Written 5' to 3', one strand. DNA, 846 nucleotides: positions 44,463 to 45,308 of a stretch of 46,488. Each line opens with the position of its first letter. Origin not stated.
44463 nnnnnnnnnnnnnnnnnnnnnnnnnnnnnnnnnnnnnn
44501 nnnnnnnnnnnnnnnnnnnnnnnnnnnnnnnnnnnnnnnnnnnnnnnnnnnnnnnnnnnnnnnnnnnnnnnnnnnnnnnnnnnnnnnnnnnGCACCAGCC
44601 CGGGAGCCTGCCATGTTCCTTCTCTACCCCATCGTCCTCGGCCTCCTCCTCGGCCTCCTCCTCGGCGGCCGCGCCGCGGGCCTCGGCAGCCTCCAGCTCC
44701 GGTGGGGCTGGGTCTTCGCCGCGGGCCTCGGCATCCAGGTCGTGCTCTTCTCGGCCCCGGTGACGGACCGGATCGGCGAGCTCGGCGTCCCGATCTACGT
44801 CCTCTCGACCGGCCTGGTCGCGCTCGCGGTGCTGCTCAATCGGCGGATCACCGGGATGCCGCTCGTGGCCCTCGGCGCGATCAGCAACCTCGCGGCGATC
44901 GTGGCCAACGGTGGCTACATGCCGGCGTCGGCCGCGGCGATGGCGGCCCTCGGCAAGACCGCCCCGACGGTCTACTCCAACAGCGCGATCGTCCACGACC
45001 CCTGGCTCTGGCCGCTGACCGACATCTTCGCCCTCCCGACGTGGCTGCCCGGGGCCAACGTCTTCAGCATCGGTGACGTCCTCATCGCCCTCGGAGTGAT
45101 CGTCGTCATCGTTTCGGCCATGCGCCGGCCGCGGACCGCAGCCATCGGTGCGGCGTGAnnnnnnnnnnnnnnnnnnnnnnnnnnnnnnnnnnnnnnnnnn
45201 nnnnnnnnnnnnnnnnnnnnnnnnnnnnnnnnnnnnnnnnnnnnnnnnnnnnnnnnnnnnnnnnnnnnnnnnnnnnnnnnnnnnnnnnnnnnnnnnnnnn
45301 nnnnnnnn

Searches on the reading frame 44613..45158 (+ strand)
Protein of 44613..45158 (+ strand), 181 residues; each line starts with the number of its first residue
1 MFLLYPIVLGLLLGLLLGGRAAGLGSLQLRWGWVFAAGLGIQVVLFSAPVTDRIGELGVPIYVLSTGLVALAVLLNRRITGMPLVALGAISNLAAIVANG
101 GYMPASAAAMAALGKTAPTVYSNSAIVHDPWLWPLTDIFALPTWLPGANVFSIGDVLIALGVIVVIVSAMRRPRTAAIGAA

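Call 13: search_protein_families(library=pfam, proteins=[window:44613-45158:+])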
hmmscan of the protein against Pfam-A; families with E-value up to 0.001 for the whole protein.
window:44613-45158:+ (181 aa): 1 family
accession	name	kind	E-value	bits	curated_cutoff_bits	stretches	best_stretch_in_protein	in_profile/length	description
PF17248.7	DUF5317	-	3.3e-29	102.3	25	1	27-167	2-151/151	Family of unknown function (DUF5317)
